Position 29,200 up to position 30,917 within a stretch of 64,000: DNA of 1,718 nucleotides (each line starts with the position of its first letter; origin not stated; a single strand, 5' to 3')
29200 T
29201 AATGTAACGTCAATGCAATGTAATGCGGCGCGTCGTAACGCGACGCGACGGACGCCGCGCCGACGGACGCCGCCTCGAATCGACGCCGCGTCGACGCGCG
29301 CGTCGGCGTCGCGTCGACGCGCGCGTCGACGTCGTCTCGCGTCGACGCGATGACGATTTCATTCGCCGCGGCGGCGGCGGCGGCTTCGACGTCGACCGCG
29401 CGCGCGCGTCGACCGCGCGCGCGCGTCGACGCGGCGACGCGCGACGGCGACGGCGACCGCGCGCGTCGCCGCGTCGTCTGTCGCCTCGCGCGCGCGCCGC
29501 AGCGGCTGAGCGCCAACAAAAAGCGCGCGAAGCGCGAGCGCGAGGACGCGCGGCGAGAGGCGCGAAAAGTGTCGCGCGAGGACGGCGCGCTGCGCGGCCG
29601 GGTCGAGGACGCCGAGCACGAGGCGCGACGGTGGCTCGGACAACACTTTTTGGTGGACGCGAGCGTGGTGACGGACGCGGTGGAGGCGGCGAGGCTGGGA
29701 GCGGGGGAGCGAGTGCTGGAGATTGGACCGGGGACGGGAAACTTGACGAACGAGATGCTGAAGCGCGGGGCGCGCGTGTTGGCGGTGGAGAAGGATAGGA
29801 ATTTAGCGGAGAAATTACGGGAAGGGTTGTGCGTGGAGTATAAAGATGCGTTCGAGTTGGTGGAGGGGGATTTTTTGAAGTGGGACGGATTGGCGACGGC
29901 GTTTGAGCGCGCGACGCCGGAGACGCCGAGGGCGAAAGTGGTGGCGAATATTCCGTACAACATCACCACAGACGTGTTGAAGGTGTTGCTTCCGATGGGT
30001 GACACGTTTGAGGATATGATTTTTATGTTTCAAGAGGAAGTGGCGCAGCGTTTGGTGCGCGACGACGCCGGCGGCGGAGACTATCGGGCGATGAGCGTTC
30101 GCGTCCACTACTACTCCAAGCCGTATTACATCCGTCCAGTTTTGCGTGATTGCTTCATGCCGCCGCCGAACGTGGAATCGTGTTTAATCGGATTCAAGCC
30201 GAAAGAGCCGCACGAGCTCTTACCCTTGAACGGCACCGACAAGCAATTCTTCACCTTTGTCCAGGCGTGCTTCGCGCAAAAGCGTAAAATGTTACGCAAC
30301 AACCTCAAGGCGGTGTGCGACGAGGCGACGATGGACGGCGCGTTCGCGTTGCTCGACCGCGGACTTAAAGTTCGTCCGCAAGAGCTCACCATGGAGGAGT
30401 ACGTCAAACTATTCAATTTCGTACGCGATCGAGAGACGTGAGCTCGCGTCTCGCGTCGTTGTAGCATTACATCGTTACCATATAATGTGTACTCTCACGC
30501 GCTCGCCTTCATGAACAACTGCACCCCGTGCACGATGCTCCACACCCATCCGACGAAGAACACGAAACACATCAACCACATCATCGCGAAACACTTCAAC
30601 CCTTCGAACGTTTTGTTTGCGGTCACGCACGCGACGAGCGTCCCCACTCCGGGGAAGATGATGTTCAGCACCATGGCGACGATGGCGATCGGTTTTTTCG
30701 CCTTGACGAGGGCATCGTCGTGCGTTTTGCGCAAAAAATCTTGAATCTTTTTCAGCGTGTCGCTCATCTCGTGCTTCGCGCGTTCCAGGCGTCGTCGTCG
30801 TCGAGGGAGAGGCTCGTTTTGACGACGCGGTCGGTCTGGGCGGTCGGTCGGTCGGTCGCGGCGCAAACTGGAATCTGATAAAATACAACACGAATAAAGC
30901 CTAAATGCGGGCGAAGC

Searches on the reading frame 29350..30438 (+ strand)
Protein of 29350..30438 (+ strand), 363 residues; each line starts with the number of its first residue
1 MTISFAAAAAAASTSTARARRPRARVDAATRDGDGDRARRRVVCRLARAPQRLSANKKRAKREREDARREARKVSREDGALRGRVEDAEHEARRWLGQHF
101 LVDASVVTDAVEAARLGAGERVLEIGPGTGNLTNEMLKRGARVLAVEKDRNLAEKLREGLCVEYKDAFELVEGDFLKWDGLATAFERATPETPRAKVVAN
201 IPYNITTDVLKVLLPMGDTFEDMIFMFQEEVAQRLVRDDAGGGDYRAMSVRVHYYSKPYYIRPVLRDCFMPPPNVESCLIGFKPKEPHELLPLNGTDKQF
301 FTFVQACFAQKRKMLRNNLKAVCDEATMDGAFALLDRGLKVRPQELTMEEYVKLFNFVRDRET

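Call 24: find_homologous_proteins(query=window:29350-30438:+, max_evalue=1e-30)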
Query window:29350-30438:+ (363 aa): 2256 proteins with E <= 1e-30 among 8000 candidates; the best 120 are listed.
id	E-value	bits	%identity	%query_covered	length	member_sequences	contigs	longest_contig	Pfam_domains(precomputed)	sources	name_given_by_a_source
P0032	4.9e-237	804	100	100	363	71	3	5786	PF00398.27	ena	-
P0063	1.8e-180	618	77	97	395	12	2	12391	PF00398.27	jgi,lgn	jgi:ribosomal RNA small subunit methyltransferase A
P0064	1.4e-176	605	86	86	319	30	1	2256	PF00398.27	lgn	-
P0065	4.6e-176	603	76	99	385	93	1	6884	PF00398.27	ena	-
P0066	4.6e-173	594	82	88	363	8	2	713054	PF00398.27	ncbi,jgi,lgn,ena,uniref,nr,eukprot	ncbi:Ribosomal RNA adenine methylase transferase,conserved site [Ostreococcus tauri]|jgi:ribosomal R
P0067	5.2e-166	570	73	96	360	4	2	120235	PF00398.27,PF13649.13,PF01135.26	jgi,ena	-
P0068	6.2e-166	570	78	90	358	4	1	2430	PF00398.27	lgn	-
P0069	4.5e-164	564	81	86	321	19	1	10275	PF00398.27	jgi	-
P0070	4.6e-126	439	64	88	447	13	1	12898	PF00398.27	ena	-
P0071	2.8e-121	423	68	77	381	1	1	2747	PF00398.27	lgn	-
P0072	3.9e-121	423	62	87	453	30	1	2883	PF00398.27,PF13649.13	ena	-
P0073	9.2e-120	418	61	76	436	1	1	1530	PF00398.27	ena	-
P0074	1.3e-118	415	61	88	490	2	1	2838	PF00398.27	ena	-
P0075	2.5e-117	410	57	97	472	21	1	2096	PF00398.27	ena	-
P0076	3.5e-117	410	60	88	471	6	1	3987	PF00398.27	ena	-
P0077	9.6e-116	405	58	88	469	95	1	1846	PF00398.27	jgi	-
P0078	5.0e-115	403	58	96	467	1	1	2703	PF00398.27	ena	-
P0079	5.5e-115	403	55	87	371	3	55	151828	PF00398.27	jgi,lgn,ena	-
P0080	6.0e-115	402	63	77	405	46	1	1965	PF00398.27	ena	-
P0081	1.3e-114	401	61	88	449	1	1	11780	PF00398.27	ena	-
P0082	2.8e-114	400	56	87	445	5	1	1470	PF00398.27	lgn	-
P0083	9.1e-114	399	59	88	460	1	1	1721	PF00398.27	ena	-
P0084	2.8e-113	397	58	93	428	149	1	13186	PF00398.27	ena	-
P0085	3.4e-113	397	60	88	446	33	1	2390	PF00398.27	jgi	jgi:ribosomal RNA small subunit methyltransferase A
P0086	7.5e-113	396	57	87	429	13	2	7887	PF00398.27,PF01135.26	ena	-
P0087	8.6e-112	392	57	87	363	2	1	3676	PF00398.27,PF13649.13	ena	-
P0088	2.3e-111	391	55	98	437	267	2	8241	PF00398.27,PF13649.13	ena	-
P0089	1.6e-110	388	58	85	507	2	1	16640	PF00398.27,PF13649.13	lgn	-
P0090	1.7e-110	388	58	85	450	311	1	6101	PF00398.27,PF13649.13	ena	-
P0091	9.6e-109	382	61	76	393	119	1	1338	PF00398.27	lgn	-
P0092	7.2e-108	379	62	75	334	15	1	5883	PF00398.27,PF13649.13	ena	-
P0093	6.3e-106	373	55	91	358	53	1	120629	PF00398.27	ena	-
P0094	2.3e-101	358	62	71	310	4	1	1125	PF00398.27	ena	-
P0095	9.1e-99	349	64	70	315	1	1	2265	PF00398.27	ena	-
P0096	3.6e-90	321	59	74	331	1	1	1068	PF00398.27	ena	-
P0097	3.2e-86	308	54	70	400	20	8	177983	PF00398.27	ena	-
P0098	1.9e-79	286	52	77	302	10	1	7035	PF00398.27,PF13649.13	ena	-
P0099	3.4e-77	278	74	45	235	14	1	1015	PF00398.27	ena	-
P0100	5.5e-75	271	64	52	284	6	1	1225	PF00398.27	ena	-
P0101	1.2e-69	254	55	64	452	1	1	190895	PF00398.27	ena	-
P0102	3.8e-66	242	74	40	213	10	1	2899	PF00398.27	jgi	jgi:hypothetical protein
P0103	1.1e-60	224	48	75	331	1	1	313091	PF00398.27,PF13649.13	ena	-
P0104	3.7e-57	212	38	82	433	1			PF00398.27,PF13649.13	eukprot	eukprot:jgi/Mesen1/7093/ME000369S06415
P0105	1.3e-54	204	41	73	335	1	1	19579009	PF00398.27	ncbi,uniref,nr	ncbi:ribosomal RNA small subunit methyltransferase, chloroplastic [Cajanus cajan]|uniref:rRNA adenin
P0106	6.8e-54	202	37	92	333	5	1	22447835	PF00398.27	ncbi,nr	ncbi:hypothetical protein M758_4G202000 [Ceratodon purpureus]|nr:hypothetical protein M758_4G202000 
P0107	2.2e-53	200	39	83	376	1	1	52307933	PF00398.27,PF13649.13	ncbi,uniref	ncbi:hypothetical protein R1sor_000501 [Riccia sorocarpa]|uniref:rRNA adenine N(6)-methyltransferase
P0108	3.4e-53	199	41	73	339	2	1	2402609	PF00398.27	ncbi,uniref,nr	ncbi:hypothetical protein AQUCO_03800025v1 [Aquilegia coerulea]|uniref:rRNA adenine N(6)-methyltrans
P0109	3.5e-53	199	41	73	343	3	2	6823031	PF00398.27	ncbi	ncbi:Ribosomal RNA small subunit methyltransferase, chloroplastic [Linum perenne]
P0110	1.0e-52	198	40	73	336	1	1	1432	PF00398.27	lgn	-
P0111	1.1e-52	198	41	73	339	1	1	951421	PF00398.27,PF13649.13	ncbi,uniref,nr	ncbi:ribosomal RNA small subunit methyltransferase A [Striga asiatica]|uniref:rRNA adenine N(6)-meth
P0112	1.3e-52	197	41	73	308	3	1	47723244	PF00398.27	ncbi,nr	ncbi:ribosomal RNA small subunit methyltransferase, chloroplastic isoform X2 [Mercurialis annua]|nr:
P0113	1.5e-52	197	38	86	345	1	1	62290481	PF00398.27,PF13649.13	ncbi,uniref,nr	ncbi:hypothetical protein BUALT_Bualt01G0219700 [Buddleja alternifolia]|uniref:rRNA adenine N(6)-met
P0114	3.2e-52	196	37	86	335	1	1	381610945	PF00398.27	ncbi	ncbi:Ribosomal RNA small subunit methyltransferase [Ranunculus cassubicifolius]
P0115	4.9e-52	196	40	73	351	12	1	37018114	PF00398.27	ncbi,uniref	ncbi:hypothetical protein M0R45_034561 [Rubus argutus]|uniref:rRNA adenine N(6)-methyltransferase n=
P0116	1.1e-51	194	40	73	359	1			PF00398.27,PF13649.13,PF08241.19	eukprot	eukprot:c23682_g1_i1 orf=155-1234(+)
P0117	1.2e-51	194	37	84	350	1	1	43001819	PF00398.27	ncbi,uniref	ncbi:hypothetical protein ACJIZ3_018422 [Penstemon smallii]|uniref:rRNA adenine N(6)-methyltransfera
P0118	1.6e-51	194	39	73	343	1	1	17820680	PF00398.27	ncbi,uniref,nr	ncbi:PREDICTED: ribosomal RNA small subunit methyltransferase, chloroplastic [Lupinus angustifolius]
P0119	1.6e-51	194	40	73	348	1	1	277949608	PF00398.27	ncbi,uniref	ncbi:hypothetical protein RJT34_17909 [Clitoria ternatea]|uniref:rRNA adenine N(6)-methyltransferase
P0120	5.5e-51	192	40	73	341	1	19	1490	PF00398.27,PF13649.13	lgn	-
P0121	6.0e-51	192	38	73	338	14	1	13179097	PF00398.27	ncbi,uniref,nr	ncbi:hypothetical protein SADUNF_Sadunf14G0051500 [Salix dunnii]|uniref:rRNA adenine N(6)-methyltran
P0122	7.6e-51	192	42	73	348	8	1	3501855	PF00398.27,PF13649.13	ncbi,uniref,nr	ncbi:hypothetical protein MKW98_031003 [Papaver atlanticum]|uniref:rRNA adenine N(6)-methyltransfera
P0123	1.2e-50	191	40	75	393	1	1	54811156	PF00398.27,PF13649.13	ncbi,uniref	ncbi:hypothetical protein R1flu_023021 [Riccia fluitans]|uniref:rRNA adenine N(6)-methyltransferase 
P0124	1.4e-50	191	37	72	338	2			PF00398.27,PF13649.13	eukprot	eukprot:GHUV01016538.1.p1 GENE.GHUV01016538.1~~GHUV01016538.1.p1 ORF type:complete len:339 (+),score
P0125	1.5e-50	191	41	71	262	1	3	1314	PF00398.27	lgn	-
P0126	1.8e-50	191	38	76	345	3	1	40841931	PF00398.27,PF13649.13,PF08242.19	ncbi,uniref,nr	ncbi:ribosomal RNA small subunit methyltransferase, chloroplastic [Macadamia integrifolia]|uniref:ri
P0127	2.7e-50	190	42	74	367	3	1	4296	PF00398.27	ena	-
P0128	2.8e-50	190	39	73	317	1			PF00398.27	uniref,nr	uniref:probable dimethyladenosine transferase isoform X2 n=1 Tax=Fragaria vesca subsp. vesca TaxID=1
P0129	1.1e-49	188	38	83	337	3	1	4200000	PF00398.27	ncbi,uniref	ncbi:ribosomal RNA small subunit methyltransferase, chloroplastic isoform X2 [Primulina eburnea]|uni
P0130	1.2e-49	188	41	71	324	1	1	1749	PF00398.27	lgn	-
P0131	1.2e-49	188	36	75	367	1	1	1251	PF00398.27,PF13649.13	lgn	-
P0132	1.8e-49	187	41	67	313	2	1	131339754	PF00398.27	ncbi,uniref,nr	ncbi:ribosomal RNA small subunit methyltransferase, chloroplastic isoform X2 [Asparagus officinalis]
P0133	6.3e-49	185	40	71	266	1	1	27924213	PF00398.27,PF13649.13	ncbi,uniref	ncbi:UNVERIFIED_CONTAM: Ribosomal RNA small subunit methyltransferase, chloroplastic [Sesamum radiat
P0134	7.8e-49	185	38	73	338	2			PF00398.27,PF13649.13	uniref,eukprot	uniref:rRNA adenine N(6)-methyltransferase n=1 Tax=Populus trichocarpa TaxID=3694 RepID=A0A2K1XS24_P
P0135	1.7e-48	184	39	73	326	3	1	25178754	PF00398.27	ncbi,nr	ncbi:ribosomal RNA small subunit methyltransferase, chloroplastic isoform X1 [Nymphaea colorata]|nr:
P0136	2.3e-48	184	36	88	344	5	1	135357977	PF00398.27,PF13649.13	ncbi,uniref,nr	ncbi:hypothetical protein LUZ61_014895 [Rhynchospora tenuis]|uniref:rRNA adenine N(6)-methyltransfer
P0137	3.8e-48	183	39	73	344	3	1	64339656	PF00398.27,PF13649.13,PF08241.19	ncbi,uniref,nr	ncbi:ribosomal RNA small subunit methyltransferase, chloroplastic isoform X1 [Beta vulgaris subsp. v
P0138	1.1e-47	181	38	74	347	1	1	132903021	PF00398.27,PF13649.13,PF08241.19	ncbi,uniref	ncbi:hypothetical protein SSX86_004807 [Deinandra increscens subsp. villosa]|uniref:rRNA adenine N(6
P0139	1.2e-47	181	42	66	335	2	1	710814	PF00398.27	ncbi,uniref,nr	ncbi:ribosomal RNA small subunit methyltransferase, chloroplastic isoform X2 [Gastrolobium bilobum]|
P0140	1.5e-47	181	37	73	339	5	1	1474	PF00398.27,PF13649.13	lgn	-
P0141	1.6e-47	181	38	73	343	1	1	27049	PF00398.27,PF13649.13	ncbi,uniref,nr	ncbi:RrnaAD domain-containing protein [Cephalotus follicularis]|uniref:rRNA adenine N(6)-methyltrans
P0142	1.7e-47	181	40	72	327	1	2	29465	PF00398.27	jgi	jgi:16S rRNA A1518/A1519 N6-dimethyltransferase RsmA/KsgA/DIM1 with predicted DNA glycosylase/AP lya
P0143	3.9e-47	180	37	74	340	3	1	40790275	PF00398.27,PF13649.13,PF08241.19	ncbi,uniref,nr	ncbi:hypothetical protein QVD17_40991 [Tagetes erecta]|uniref:rRNA adenine N(6)-methyltransferase n=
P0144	1.7e-46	177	40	72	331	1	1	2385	PF00398.27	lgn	-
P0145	4.1e-46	176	39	73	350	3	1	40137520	PF00398.27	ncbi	ncbi:hypothetical protein Drorol1_Dr00004934 [Drosera rotundifolia]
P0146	1.2e-45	175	51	42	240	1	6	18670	PF00398.27,PF13649.13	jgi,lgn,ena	jgi:16S rRNA A1518/A1519 N6-dimethyltransferase RsmA/KsgA/DIM1 with predicted DNA glycosylase/AP lya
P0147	1.4e-45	174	38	76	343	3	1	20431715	PF00398.27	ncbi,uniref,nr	ncbi:hypothetical protein QJS04_geneDACA000967 [Acorus gramineus]|uniref:rRNA adenine N(6)-methyltra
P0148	1.5e-45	174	35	86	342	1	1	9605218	PF00398.27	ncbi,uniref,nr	ncbi:unnamed protein product [Spirodela intermedia]|uniref:rRNA adenine N(6)-methyltransferase n=1 T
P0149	1.6e-45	174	33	76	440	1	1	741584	PF00398.27,PF13649.13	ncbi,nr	ncbi:MAG: S-adenosyl-L-methionine-dependent methyltransferase [Monoraphidium minutum]|nr:MAG: S-aden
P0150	2.3e-45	174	38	71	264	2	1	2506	PF00398.27,PF13649.13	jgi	jgi:ribosomal RNA small subunit methyltransferase A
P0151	3.2e-45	173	39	46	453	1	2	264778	PF00398.27,PF13649.13,PF08241.19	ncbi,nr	ncbi:hypothetical protein CLOM_g18573 [Closterium sp. NIES-68]|nr:hypothetical protein CLOM_g18573 [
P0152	2.9e-44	170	44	50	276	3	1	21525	PF00398.27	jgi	jgi:hypothetical protein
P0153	4.3e-44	169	38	68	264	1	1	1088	PF00398.27,PF13649.13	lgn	-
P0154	7.1e-44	169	36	73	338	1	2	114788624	PF00398.27,PF13649.13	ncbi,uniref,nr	ncbi:hypothetical protein SOVF_150680 [Spinacia oleracea]|uniref:rRNA adenine N(6)-methyltransferase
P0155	1.1e-43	168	37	44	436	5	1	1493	PF00398.27,PF13649.13,PF08241.19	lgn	-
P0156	1.9e-43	167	38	68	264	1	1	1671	PF00398.27,PF13649.13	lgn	-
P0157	8.3e-43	165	38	72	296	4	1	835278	PF00398.27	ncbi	ncbi:TPA: hypothetical protein ACH3X2_000111 [Trebouxia sp. C0005]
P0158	1.1e-42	165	37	72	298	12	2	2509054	PF00398.27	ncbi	ncbi:hypothetical protein WJX77_005407 [Trebouxia sp. C0004]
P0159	2.4e-42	164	34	73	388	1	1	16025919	PF00398.27,PF13649.13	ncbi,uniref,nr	ncbi:hypothetical protein POTOM_047943 [Populus tomentosa]|uniref:rRNA adenine N(6)-methyltransferas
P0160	2.5e-42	164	40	73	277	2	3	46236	PF00398.27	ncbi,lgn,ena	-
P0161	2.7e-42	164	38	74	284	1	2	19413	PF00398.27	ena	-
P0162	9.7e-42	162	36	72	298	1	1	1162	PF00398.27,PF13649.13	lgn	-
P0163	1.7e-41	161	39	75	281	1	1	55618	PF00398.27,PF13649.13,PF08241.19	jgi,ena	jgi:16S rRNA (adenine1518-N6/adenine1519-N6)-dimethyltransferase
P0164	4.4e-41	160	38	46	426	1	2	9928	PF00398.27,PF13649.13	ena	-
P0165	6.4e-41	159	41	73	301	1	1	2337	PF00398.27,PF13649.13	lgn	-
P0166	1.1e-40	158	43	56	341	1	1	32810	PF00398.27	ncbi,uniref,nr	ncbi:hypothetical protein CYMTET_26745 [Cymbomonas tetramitiformis]|uniref:rRNA adenine N(6)-methylt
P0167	1.2e-40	158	38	73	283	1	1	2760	PF00398.27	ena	-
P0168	1.7e-40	158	40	72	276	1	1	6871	PF00398.27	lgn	-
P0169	1.9e-40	158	36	77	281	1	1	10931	PF00398.27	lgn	-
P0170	2.0e-40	157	38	73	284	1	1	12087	PF00398.27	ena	-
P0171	2.0e-40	157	38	74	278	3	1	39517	PF00398.27,PF13649.13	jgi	jgi:16S rRNA (adenine1518-N6/adenine1519-N6)-dimethyltransferase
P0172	2.2e-40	157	36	76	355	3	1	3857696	PF00398.27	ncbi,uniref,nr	ncbi:hypothetical protein AMTR_s00069p00137360 [Amborella trichopoda]|uniref:rRNA adenine N(6)-methy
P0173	2.5e-40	157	38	73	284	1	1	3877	PF00398.27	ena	-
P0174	2.5e-40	157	39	73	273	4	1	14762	PF00398.27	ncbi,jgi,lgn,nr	ncbi:MAG: 16S rRNA (adenine(1518)-N(6)/adenine(1519)-N(6))-dimethyltransferase RsmA [Hydrococcus sp.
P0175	2.5e-40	157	38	73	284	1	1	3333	PF00398.27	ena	-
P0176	2.7e-40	157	37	73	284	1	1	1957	PF00398.27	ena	-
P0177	3.3e-40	157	38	73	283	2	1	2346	PF00398.27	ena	-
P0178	4.8e-40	156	40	73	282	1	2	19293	PF00398.27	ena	-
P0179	6.5e-40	156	40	73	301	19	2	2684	PF00398.27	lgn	-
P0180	1.1e-39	155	37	74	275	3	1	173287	PF00398.27,PF13649.13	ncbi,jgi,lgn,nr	ncbi:MAG: 16S rRNA (adenine(1518)-N(6)/adenine(1519)-N(6))-dimethyltransferase RsmA [Kastovskya adun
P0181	1.3e-39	155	38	73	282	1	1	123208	PF00398.27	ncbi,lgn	ncbi:MAG: 16S rRNA (adenine(1518)-N(6)/adenine(1519)-N(6))-dimethyltransferase RsmA [Cyanobacteria b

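Call 25: find_encoding_contigs(protein=P0066, flank=6000, max_places=2)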
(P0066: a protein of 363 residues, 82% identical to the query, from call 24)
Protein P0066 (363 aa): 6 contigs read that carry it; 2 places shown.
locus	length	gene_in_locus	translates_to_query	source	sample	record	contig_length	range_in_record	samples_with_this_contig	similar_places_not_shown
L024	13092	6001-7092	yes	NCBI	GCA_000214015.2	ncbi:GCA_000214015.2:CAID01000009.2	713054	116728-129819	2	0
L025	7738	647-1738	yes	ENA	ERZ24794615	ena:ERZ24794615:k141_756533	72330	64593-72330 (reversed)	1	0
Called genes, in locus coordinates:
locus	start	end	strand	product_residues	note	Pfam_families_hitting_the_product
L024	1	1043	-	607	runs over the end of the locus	PF22660:RS_preATP-grasp-like, PF02222:ATP-grasp, PF07478:Dala_Dala_lig_C, PF17769:PurK_C, PF00731:AIRC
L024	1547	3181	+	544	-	PF00069:Pkinase, PF07714:PK_Tyr_Ser-Thr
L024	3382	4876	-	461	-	PF00069:Pkinase, PF07714:PK_Tyr_Ser-Thr, PF01636:APH (faint), PF03109:ABC1, PF00069:Pkinase, PF00433:Pkinase_C (weak)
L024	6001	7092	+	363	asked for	PF00398:RrnaAD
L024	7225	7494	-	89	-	PF15795:Spec3 (faint)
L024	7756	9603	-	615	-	-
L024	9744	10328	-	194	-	-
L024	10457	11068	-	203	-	PF01125:BUD31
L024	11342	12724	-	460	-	PF27087:LRR_TMOD-LMOD (faint), PF13516:LRR_6 (faint)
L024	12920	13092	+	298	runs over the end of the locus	PF01209:Ubie_methyltran (weak), PF02353:CMAS, PF13489:Methyltransf_23, PF13847:Methyltransf_31, PF08241:Methyltransf_11, PF08242:Methyltransf_12, PF13649:Methyltransf_25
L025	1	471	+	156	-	?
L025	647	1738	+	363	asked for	PF00398:RrnaAD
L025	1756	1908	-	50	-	-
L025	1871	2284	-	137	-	-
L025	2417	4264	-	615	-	-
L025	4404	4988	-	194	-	-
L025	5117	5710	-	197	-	PF01125:BUD31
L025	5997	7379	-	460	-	PF27087:LRR_TMOD-LMOD (faint), PF13516:LRR_6 (faint)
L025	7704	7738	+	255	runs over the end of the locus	PF02353:CMAS (weak), PF13489:Methyltransf_23, PF01209:Ubie_methyltran (weak), PF13649:Methyltransf_25, PF13847:Methyltransf_31, PF08241:Methyltransf_11, PF08242:Methyltransf_12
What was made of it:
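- The NCBI O. tauri annotation has no gene model at the syntenic place (call 25).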

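Call 26: find_encoding_contigs(protein=P0067, flank=6000, max_places=2)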
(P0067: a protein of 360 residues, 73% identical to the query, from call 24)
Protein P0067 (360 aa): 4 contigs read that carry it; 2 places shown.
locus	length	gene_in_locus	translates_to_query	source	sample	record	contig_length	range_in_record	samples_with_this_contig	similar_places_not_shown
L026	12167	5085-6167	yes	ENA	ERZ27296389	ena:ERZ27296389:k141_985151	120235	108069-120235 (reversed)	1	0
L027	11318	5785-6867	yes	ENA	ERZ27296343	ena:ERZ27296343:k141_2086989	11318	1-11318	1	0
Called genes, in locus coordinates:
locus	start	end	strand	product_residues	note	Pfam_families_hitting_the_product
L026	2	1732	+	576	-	?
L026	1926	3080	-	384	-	PF00069:Pkinase, PF07714:PK_Tyr_Ser-Thr, PF01636:APH (faint), PF03109:ABC1, PF00069:Pkinase, PF00433:Pkinase_C (weak)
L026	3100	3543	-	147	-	-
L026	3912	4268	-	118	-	-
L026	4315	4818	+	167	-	-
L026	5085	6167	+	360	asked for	PF00398:RrnaAD, PF01135:PCMT (weak), PF13649:Methyltransf_25 (weak)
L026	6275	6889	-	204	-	PF01125:BUD31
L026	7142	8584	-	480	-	PF27087:LRR_TMOD-LMOD (faint), PF27089:PRAME_C (faint), PF13516:LRR_6 (faint)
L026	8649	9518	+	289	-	PF08003:Methyltransf_9 (weak), PF13489:Methyltransf_23, PF02353:CMAS, PF06325:PrmA, PF13847:Methyltransf_31, PF08241:Methyltransf_11, PF08242:Methyltransf_12, PF13649:Methyltransf_25, +1 more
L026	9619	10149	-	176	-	PF08617:CGI-121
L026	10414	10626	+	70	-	-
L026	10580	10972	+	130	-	-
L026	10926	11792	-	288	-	-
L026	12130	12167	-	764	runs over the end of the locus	PF00009:GTP_EFTU, PF01926:MMR_HSR1, PF22042:EF-G_D2, PF03144:GTP_EFTU_D2 (faint), PF11987:IF-2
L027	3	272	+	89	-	?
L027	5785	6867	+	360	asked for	PF00398:RrnaAD, PF01135:PCMT (weak), PF13649:Methyltransf_25 (weak)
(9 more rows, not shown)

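Call 27: find_encoding_contigs(protein=P0063, flank=6000, max_places=2)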
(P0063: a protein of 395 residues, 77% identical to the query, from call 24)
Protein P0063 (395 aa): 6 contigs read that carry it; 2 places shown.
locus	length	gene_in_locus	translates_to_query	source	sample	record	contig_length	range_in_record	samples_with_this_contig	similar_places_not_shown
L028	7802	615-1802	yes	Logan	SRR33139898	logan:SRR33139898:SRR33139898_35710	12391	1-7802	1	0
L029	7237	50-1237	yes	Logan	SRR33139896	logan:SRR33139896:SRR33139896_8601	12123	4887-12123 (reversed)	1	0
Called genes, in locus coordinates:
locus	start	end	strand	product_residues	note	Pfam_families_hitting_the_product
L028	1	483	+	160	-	?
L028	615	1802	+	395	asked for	PF00398:RrnaAD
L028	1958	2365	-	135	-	PF15795:Spec3 (faint)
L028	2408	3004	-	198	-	-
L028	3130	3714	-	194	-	PF01125:BUD31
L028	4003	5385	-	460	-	PF27087:LRR_TMOD-LMOD (faint), PF13516:LRR_6 (faint)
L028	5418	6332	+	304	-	PF08003:Methyltransf_9 (weak), PF01209:Ubie_methyltran (weak), PF13489:Methyltransf_23, PF02353:CMAS (weak), PF13847:Methyltransf_31, PF08241:Methyltransf_11, PF08242:Methyltransf_12, PF13649:Methyltransf_25, +1 more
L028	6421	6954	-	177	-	PF08617:CGI-121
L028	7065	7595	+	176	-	-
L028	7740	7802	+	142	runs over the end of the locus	-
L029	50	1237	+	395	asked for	PF00398:RrnaAD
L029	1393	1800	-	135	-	PF15795:Spec3 (faint)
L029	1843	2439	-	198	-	-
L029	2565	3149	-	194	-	PF01125:BUD31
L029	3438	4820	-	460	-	PF27087:LRR_TMOD-LMOD (faint), PF13516:LRR_6 (faint)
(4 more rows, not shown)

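Call 28: find_encoding_contigs(protein=P0069, flank=6000, max_places=2)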
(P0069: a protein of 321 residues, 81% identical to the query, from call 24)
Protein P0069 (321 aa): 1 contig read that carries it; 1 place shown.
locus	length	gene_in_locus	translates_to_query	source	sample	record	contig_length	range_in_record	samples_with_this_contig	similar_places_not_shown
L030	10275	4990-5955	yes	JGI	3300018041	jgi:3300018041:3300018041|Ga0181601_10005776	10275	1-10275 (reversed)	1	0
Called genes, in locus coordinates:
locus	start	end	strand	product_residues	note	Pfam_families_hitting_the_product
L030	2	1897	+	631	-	?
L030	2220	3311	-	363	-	PF00069:Pkinase, PF01636:APH (faint), PF07714:PK_Tyr_Ser-Thr, PF03109:ABC1, PF00069:Pkinase, PF00433:Pkinase_C (weak)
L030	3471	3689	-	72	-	-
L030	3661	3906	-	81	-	-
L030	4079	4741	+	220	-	-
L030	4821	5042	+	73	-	-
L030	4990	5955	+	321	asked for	PF00398:RrnaAD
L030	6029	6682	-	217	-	PF01125:BUD31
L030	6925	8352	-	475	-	PF27087:LRR_TMOD-LMOD (faint), PF13516:LRR_6 (faint), PF27089:PRAME_C (faint)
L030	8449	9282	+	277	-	PF13489:Methyltransf_23, PF01209:Ubie_methyltran, PF02353:CMAS, PF06325:PrmA, PF13847:Methyltransf_31, PF08241:Methyltransf_11, PF08242:Methyltransf_12, PF13649:Methyltransf_25, +1 more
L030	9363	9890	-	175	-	PF08617:CGI-121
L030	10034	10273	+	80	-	?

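Call 41: search_protein_families(library=pfam, proteins=[L030:4079-4738:+, L026:4009-4815:+], max_evalue=0.1)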
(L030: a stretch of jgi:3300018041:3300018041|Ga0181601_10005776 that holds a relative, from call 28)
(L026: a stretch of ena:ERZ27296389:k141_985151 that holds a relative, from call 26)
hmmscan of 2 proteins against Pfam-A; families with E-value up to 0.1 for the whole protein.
L030:4079-4738:+ (220 aa): 0 families

L026:4009-4815:+ (269 aa): 1 family
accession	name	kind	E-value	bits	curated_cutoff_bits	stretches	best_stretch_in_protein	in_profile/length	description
PF05086.17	Dicty_REP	-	0.041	12.4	21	1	41-175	238-327/911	Dictyostelium (Slime Mold) REP protein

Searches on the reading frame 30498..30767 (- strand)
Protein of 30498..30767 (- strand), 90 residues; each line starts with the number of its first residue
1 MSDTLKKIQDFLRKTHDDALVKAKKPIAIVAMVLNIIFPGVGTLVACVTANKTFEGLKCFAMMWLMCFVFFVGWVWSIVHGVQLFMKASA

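Call 41: search_protein_families(library=pfam, proteins=[window:30498-30767:-], max_evalue=0.1)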
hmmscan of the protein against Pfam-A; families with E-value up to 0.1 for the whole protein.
window:30498-30767:- (90 aa): 2 families
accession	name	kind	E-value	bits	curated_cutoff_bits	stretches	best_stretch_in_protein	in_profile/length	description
PF15795.10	Spec3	-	1.4e-06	29.1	27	1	24-86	7-83/85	Ectodermal ciliogenesis protein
PF04756.19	OST3_OST6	-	0.051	13.4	27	1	5-87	127-212/294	OST3 / OST6 family, transporter family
